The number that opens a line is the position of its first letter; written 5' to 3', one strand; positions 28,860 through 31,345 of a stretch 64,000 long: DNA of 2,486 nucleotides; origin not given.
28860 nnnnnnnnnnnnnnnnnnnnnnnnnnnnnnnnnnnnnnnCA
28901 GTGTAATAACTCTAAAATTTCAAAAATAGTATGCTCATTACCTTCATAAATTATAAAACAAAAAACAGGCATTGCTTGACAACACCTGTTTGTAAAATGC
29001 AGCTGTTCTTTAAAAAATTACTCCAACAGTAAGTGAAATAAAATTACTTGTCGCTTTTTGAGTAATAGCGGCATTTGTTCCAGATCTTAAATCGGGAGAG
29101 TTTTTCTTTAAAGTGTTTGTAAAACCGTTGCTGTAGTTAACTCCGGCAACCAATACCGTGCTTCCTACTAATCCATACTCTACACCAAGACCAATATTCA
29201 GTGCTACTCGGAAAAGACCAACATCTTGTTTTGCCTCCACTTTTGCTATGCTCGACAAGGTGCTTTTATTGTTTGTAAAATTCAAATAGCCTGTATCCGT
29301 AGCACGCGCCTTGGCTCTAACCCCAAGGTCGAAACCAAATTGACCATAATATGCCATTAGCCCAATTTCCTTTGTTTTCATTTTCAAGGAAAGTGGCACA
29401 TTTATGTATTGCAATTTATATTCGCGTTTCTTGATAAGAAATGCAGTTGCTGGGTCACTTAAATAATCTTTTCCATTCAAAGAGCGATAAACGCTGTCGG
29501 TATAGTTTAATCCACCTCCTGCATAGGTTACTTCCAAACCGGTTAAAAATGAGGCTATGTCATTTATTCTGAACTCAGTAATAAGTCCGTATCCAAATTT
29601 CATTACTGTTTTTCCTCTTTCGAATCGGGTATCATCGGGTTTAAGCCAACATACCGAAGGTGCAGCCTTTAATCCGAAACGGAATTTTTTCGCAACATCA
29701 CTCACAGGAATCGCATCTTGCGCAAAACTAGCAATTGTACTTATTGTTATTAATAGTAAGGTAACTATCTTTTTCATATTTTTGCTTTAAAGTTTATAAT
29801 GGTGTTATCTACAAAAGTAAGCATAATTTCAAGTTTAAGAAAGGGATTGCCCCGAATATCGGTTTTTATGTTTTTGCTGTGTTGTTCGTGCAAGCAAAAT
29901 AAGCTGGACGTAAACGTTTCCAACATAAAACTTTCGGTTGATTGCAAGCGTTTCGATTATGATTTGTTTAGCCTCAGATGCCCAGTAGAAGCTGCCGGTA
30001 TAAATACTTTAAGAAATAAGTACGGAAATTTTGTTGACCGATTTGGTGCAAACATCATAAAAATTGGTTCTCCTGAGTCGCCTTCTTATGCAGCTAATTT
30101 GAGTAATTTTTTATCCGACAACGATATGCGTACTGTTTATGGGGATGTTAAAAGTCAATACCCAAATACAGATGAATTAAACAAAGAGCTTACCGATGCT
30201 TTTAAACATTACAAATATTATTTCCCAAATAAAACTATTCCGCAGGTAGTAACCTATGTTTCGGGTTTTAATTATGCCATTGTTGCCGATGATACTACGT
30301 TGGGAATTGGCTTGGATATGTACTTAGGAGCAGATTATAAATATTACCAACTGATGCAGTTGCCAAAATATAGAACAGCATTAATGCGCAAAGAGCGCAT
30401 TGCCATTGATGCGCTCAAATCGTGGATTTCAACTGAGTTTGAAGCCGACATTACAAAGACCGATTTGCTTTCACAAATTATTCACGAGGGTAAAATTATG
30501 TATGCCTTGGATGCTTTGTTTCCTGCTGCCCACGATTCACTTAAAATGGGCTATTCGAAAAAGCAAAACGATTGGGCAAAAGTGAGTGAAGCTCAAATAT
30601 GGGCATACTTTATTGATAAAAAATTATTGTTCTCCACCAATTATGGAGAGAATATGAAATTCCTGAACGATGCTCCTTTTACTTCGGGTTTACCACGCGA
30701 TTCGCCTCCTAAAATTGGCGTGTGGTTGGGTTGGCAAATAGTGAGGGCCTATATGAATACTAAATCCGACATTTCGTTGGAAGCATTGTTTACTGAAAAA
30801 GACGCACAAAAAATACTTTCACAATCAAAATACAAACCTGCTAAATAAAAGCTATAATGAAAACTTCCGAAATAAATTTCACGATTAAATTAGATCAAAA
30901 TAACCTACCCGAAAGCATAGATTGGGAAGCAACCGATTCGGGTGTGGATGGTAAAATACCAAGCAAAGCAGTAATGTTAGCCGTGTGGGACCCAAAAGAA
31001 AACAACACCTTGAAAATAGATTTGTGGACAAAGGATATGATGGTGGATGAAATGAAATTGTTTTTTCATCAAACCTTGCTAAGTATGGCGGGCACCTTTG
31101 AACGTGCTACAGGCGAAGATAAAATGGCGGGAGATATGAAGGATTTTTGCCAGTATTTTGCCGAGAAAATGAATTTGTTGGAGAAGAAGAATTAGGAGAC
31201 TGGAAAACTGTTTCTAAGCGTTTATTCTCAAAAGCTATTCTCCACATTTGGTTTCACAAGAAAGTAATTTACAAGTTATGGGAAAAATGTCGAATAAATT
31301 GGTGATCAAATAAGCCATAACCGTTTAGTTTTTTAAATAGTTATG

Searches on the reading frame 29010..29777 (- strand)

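Call 25: search_protein_families(library=pfam, proteins=[window:29010-29777:-], max_evalue=0.001)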
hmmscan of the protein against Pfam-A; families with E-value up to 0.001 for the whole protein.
window:29010-29777:- (255 aa): 1 family
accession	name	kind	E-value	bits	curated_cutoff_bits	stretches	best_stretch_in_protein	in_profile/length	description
PF13568.12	OMP_b-brl_2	-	8.4e-11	42.7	27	1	18-223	1-174/175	Outer membrane protein beta-barrel domain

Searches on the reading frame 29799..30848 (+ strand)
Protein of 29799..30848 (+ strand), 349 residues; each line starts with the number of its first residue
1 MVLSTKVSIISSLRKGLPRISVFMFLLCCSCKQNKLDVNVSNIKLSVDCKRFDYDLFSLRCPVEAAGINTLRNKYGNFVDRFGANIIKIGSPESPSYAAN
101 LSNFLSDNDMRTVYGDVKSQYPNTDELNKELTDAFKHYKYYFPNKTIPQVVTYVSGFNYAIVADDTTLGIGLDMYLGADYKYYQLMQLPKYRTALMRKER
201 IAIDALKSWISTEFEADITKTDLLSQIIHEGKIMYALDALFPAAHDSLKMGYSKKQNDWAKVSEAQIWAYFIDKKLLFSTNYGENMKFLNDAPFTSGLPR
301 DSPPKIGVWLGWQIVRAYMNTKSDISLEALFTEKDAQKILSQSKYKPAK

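Call 80: search_protein_families(library=ncbifam, proteins=[window:29799-30848:+], max_evalue=0.001)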
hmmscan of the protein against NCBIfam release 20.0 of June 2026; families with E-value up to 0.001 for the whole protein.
window:29799-30848:+ (349 aa): 1 family
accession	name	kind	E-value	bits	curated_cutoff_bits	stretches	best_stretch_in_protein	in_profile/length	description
TIGR03514.2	GldB_lipoprot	equivalog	1.2e-82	277.7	190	1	25-347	2-308/308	gliding motility lipoprotein GldB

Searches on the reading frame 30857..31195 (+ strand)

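Call 80: search_protein_families(library=ncbifam, proteins=[window:30857-31195:+], max_evalue=0.001)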
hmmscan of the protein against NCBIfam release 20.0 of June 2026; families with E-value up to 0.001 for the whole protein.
window:30857-31195:+ (112 aa): 1 family
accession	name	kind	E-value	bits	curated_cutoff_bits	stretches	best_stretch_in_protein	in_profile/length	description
TIGR03515.1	GldC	equivalog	9e-43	145.4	102.15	1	2-106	1-105/108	gliding motility protein GldC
